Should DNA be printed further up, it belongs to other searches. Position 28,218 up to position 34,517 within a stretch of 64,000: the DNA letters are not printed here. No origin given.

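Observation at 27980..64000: Single open reading frame of at least 11,900 codons encoding a secreted FN3 / Calx-beta / cadherin-like mega-protein, continuing beyond the window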

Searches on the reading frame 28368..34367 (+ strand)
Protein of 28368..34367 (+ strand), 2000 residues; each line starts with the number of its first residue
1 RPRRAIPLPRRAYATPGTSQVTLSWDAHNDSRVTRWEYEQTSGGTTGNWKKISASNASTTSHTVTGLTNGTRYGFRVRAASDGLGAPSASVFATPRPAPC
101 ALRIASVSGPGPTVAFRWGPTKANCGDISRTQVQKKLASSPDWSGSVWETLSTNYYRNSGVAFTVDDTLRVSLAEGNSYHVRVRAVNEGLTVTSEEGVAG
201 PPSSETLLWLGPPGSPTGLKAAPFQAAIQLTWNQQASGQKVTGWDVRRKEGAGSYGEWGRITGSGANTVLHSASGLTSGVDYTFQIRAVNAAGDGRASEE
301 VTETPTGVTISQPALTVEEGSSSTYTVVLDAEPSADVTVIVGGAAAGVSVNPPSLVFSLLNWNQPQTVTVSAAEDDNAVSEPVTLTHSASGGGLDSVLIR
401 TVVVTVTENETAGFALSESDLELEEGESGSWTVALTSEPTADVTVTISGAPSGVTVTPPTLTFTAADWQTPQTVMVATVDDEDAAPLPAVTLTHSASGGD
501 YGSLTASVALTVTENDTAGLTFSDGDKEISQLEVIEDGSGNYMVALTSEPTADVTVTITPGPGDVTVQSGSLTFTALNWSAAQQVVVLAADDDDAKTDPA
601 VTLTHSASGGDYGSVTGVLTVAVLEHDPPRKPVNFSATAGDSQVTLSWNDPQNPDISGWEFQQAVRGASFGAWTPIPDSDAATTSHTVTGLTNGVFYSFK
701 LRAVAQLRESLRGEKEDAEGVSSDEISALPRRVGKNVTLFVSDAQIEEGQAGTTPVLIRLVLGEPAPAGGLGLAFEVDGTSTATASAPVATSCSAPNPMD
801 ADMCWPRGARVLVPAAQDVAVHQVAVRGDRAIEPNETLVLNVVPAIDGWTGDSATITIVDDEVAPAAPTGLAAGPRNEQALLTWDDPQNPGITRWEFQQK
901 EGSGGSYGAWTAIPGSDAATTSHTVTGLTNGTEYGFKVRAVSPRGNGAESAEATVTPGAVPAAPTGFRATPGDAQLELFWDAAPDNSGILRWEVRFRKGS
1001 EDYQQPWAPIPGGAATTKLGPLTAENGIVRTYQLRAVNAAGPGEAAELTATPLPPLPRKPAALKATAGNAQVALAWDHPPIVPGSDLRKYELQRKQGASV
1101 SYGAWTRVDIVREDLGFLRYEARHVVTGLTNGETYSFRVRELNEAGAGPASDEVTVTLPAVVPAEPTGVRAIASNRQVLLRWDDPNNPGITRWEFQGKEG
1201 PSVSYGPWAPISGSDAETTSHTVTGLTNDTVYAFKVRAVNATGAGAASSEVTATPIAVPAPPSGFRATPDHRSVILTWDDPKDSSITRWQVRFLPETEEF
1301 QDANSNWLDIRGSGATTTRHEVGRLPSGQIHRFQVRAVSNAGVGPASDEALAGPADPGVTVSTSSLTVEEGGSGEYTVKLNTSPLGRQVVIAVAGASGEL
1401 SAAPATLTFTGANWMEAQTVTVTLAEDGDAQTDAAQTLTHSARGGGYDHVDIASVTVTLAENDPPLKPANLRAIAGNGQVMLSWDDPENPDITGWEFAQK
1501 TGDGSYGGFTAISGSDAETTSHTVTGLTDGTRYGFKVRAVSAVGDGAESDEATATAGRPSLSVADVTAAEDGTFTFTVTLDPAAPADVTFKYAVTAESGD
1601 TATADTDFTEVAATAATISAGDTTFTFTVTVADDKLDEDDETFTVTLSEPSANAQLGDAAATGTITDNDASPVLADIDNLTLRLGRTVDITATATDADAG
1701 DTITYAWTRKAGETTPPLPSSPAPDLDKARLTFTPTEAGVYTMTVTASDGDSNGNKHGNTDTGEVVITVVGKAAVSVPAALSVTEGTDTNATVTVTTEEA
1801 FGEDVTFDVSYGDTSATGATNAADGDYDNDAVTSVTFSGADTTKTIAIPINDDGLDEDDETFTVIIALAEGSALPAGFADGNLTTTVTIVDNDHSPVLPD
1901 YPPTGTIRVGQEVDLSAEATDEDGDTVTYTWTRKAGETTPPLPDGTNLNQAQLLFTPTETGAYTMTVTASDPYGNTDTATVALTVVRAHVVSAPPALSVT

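Call 20: find_homologous_proteins(query=window:28368-34367:+, max_evalue=1e-10)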
Query window:28368-34367:+ (2000 aa): 2707 proteins with E <= 1e-10 among 8000 candidates; the best 120 are listed.
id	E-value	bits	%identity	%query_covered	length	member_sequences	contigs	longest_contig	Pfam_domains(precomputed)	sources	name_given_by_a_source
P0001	0.0e+0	3171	94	74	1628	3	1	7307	PF07495.20,PF21454.3,PF00801.27,PF25059.2,PF25814.2,PF18911.7,PF16656.12,PF22352.3,PF17963.8,PF03160.21,PF22433.4,PF05345.19,PF00041.28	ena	-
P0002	0.0e+0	3004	50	15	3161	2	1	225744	PF09719.16,PF03160.21,PF17766.8,PF11611.14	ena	-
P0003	0.0e+0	2293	32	28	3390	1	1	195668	PF08741.16,PF17766.8,PF12438.14,PF00418.25,PF21426.4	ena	-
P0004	0.0e+0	2245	47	16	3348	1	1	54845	PF08741.16,PF20579.5,PF17766.8,PF12438.14,PF02510.22,PF21426.4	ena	-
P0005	0.0e+0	2223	44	15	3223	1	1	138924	PF08741.16,PF20579.5,PF17766.8,PF12438.14,PF00418.25,PF21426.4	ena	-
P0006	0.0e+0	2184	43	15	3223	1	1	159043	PF08741.16,PF20579.5,PF17766.8,PF12438.14,PF00418.25,PF21426.4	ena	-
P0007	0.0e+0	2078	42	16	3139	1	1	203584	PF11614.15,PF08741.16,PF17766.8,PF12438.14,PF21426.4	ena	-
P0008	0.0e+0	2023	35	38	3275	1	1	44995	PF07495.20,PF21454.3,PF17789.8,PF25059.2,PF23376.2,PF24489.2,PF28570.1,PF16389.12,PF16656.12,PF24058.2,PF16323.12,PF24421.2,PF16893.12,PF22433.4,PF00041.28,PF10179.16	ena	-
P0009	0.0e+0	1928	46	14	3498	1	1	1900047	PF20579.5,PF17766.8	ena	-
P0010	0.0e+0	1867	42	18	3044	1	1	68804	PF12733.14,PF03948.20,PF17766.8,PF22067.3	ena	-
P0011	0.0e+0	1777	44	18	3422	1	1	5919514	PF17766.8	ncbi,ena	-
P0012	0.0e+0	1772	48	16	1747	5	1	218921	PF15780.12,PF03160.21,PF17766.8,PF25583.2,PF18573.8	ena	-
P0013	0.0e+0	1759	41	18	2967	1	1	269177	PF20579.5,PF17766.8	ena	-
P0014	0.0e+0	1719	47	16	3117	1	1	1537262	PF03459.24,PF25787.2,PF01833.31,PF17766.8,PF00041.28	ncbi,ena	-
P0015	0.0e+0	1673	41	18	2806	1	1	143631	PF08741.16,PF10467.16,PF20579.5,PF17766.8,PF12438.14,PF00418.25,PF21426.4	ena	-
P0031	0.0e+0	1377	58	22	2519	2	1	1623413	PF07495.20,PF16132.12,PF13530.12,PF22352.3,PF00801.27,PF17963.8,PF03160.21,PF05345.19,PF00041.28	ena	-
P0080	0.0e+0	1075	56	15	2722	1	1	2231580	PF28033.1,PF21605.4,PF01108.24,PF22352.3,PF25059.2,PF17963.8,PF23376.2,PF03160.21,PF16323.12,PF05345.19,PF00041.28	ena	-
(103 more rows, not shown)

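Call 21: find_encoding_contigs(protein=P0001, flank=10000, max_places=6)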
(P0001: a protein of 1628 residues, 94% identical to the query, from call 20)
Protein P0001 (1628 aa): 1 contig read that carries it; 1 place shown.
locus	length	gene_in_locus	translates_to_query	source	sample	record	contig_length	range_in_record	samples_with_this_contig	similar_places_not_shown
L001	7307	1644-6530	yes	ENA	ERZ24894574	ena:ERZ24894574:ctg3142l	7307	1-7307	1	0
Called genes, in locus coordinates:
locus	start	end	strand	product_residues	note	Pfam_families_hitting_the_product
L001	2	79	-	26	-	?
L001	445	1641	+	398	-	PF00041:fn3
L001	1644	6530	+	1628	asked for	PF00041:fn3 (weak), PF00041:fn3, PF00041:fn3, PF03160:Calx-beta, PF00801:PKD (weak), PF03160:Calx-beta (weak), PF00801:PKD (weak), PF03160:Calx-beta, +10 more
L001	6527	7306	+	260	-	?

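Call 28: find_encoding_contigs(protein=P0031, flank=10000, max_places=3)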
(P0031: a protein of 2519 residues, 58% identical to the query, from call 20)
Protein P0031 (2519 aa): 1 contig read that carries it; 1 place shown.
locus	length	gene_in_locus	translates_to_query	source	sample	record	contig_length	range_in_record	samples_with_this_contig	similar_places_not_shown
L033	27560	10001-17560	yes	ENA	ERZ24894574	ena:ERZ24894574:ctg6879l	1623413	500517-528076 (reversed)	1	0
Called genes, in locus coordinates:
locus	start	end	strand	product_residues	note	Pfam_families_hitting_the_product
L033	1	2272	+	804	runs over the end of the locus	-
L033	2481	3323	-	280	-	PF01066:CDP-OH_P_transf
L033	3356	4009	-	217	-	PF02666:PS_Dcarbxylase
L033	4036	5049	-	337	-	PF02826:2-Hacid_dh_C, PF03446:NAD_binding_2 (faint), PF03807:F420_oxidored (weak), PF07991:KARI_N, PF01450:KARI_C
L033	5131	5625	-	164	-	PF01842:ACT, PF22629:ACT_AHAS_ss, PF13710:ACT_5, PF10369:ALS_ss_C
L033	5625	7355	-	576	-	PF02776:TPP_enzyme_N, PF00205:TPP_enzyme_M, PF02775:TPP_enzyme_C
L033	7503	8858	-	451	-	PF02881:SRP54_N, PF06414:Zeta_toxin (weak), PF13401:AAA_22 (faint), PF00448:SRP54, PF02978:SRP_SPB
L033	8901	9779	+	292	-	PF01578:Cytochrom_C_asm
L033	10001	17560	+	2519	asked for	PF00041:fn3, PF03160:Calx-beta, PF05345:He_PIG, PF22352:K319L-like_PKD, PF00801:PKD, PF05345:He_PIG, PF17963:Big_9, PF22352:K319L-like_PKD, +8 more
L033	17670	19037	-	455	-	PF13191:AAA_16 (weak)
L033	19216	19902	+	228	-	PF05719:GPP34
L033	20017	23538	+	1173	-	PF02463:SMC_N, PF13175:AAA_15, PF13304:AAA_21 (weak), PF13476:AAA_23 (weak), PF00261:Tropomyosin (weak)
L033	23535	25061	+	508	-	PF04354:ZipA_C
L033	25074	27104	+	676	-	PF22745:Nlig-Ia, PF01653:DNA_ligase_aden, PF03120:OB_DNA_ligase, PF03119:DNA_ligase_ZBD (weak), PF12826:HHH_2, PF14520:HHH_5 (weak), PF00533:BRCT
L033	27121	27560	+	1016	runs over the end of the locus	PF04313:HSDR_N, PF00270:DEAD (weak), PF04851:ResIII, PF18766:SWI2_SNF2, PF22679:T1R_D3-like, PF12008:EcoR124_C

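Call 29: find_encoding_contigs(protein=P0080, flank=10000, max_places=3)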
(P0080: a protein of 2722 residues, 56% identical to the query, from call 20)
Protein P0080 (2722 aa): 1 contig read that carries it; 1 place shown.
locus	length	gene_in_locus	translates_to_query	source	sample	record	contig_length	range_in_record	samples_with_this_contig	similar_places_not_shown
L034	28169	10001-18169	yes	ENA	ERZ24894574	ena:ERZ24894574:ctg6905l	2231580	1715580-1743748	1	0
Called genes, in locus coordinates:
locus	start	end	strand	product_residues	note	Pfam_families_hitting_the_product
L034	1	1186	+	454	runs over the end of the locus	PF00202:Aminotran_3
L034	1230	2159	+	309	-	-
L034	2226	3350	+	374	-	PF01070:FMN_dh, PF00478:IMPDH (weak)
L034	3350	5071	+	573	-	PF02776:TPP_enzyme_N, PF00205:TPP_enzyme_M, PF02775:TPP_enzyme_C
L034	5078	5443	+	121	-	PF00576:Transthyretin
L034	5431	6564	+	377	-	PF01571:GCV_T, PF08669:GCV_T_C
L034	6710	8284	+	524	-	-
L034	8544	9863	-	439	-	PF13191:AAA_16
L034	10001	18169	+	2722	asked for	PF00041:fn3 (weak), PF00041:fn3, PF00041:fn3, PF03160:Calx-beta (weak), PF00041:fn3, PF03160:Calx-beta, PF05345:He_PIG, PF22352:K319L-like_PKD, +7 more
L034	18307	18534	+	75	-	-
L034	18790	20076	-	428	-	PF13191:AAA_16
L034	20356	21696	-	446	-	PF13191:AAA_16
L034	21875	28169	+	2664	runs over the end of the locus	PF00041:fn3 (weak), PF00041:fn3, PF00041:fn3, PF03160:Calx-beta (weak), PF00041:fn3, PF03160:Calx-beta, PF05345:He_PIG, PF22352:K319L-like_PKD, +8 more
